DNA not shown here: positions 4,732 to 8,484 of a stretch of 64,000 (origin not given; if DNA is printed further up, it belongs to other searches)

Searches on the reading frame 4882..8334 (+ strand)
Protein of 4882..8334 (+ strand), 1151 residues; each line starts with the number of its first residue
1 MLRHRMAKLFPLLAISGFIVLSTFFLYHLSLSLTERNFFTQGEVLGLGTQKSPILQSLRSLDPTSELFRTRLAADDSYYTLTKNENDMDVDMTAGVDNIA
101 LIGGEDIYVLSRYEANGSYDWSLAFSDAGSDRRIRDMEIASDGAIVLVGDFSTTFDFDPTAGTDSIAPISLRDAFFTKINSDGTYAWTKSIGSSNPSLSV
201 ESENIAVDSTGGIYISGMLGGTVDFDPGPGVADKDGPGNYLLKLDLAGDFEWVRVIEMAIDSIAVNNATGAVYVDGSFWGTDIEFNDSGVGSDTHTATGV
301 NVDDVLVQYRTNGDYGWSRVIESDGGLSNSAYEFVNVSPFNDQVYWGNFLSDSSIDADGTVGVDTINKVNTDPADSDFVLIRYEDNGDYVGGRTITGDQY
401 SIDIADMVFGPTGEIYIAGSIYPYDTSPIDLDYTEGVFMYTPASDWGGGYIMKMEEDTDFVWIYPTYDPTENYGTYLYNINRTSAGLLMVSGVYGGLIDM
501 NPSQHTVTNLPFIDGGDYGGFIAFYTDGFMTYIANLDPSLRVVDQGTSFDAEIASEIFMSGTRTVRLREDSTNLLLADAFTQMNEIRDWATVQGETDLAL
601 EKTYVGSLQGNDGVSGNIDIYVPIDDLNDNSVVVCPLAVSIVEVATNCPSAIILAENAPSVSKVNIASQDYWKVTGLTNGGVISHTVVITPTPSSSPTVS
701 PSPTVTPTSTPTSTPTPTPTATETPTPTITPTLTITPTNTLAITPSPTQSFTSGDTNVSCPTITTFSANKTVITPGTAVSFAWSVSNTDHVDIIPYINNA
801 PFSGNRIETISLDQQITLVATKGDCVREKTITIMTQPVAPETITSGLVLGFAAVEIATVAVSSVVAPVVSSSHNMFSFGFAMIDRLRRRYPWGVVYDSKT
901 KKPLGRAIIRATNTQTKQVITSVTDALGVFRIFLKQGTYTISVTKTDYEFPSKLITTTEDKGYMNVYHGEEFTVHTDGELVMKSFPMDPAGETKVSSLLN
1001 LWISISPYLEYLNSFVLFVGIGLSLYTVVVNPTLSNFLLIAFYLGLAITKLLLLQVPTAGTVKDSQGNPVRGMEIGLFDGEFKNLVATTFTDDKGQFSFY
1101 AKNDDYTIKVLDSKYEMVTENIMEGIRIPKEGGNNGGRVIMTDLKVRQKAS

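Call 3: search_protein_families(library=pfam, proteins=[window:4882-8334:+], max_evalue=1)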
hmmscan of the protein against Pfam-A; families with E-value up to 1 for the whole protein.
window:4882-8334:+ (1151 aa): 13 families
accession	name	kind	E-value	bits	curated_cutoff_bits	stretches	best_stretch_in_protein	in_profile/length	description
PF13620.12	CarboxypepD_reg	-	3.1e-18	66.3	32.3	2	893-952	4-63/82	Carboxypeptidase regulatory-like domain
PF13715.12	CarbopepD_reg_2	-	1.1e-08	35.4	32.2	2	893-961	3-68/88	CarboxypepD_reg-like domain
PF07210.18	DUF1416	-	5.4e-07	29.9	23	1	1059-1115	23-77/97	Protein of unknown function (DUF1416)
PF02369.22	Big_1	-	0.00016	22.2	34.9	1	1060-1103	23-68/93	Bacterial Ig-like domain (group 1)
PF23194.1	NOMO_5th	-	0.00017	22.3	27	1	907-948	19-61/89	NOMO fifth transthyretin-like domain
PF17802.7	SpaA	-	0.00063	20.3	23.1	1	1064-1109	9-57/91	Prealbumin-like fold domain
PF11974.14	bMG3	-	0.004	17.5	34.9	0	1066-1103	24-60/103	Bacterial alpha-2-macroglobulin MG3 domain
PF01060.29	TTR-52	-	0.0069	17.4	24.9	1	1067-1107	8-51/79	Transthyretin-like family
PF20598.4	DUF6795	-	0.012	16.3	27.4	1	1066-1112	8-56/103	Domain of unknown function (DUF6795)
PF22902.2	NOMO1-like_9th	-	0.019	15.2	27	0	912-950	22-62/75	BOS complex subunit NOMO1-like, beta sandwich domain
PF08400.16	phage_tail_N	-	0.029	14.8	26.6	1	1056-1113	3-65/134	Prophage tail fibre N-terminal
PF06739.17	SBBP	-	0.067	13.6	20.5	1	187-217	2-30/38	Beta-propeller repeat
PF14560.12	Ubiquitin_2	-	0.15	13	23.1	1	1067-1114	38-83/86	Ubiquitin-like domain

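Call 4: search_protein_families(library=ncbifam, proteins=[window:4882-8334:+], max_evalue=1)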
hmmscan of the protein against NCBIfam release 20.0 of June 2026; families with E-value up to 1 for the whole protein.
window:4882-8334:+ (1151 aa): 5 families
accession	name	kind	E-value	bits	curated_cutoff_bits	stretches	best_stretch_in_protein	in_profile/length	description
NF047494.1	Lepto_SBBP_lipo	equivalog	2.8e-15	55.9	400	1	91-278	89-265/466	SBBP repeat beta-propeller lipoprotein, LipL53 family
NF058648.1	ECF_sub_HI1622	equivalog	8.6e-05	22.6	100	1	1065-1110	34-80/180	NikL family nickel/cobalt ECF transporter subunit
TIGR02608.1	delta_60_rpt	domain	0.0004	20.2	76.5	0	133-150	2-19/55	delta-60 repeat domain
NF037973.1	metallo_SslE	exception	0.091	10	3000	1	689-791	50-151/1519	lipoprotein metalloprotease SslE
TIGR04526.1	predic_Ig_block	subfamily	0.95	8.3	150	0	691-765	88-165/693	putative immunoglobulin-blocking virulence protein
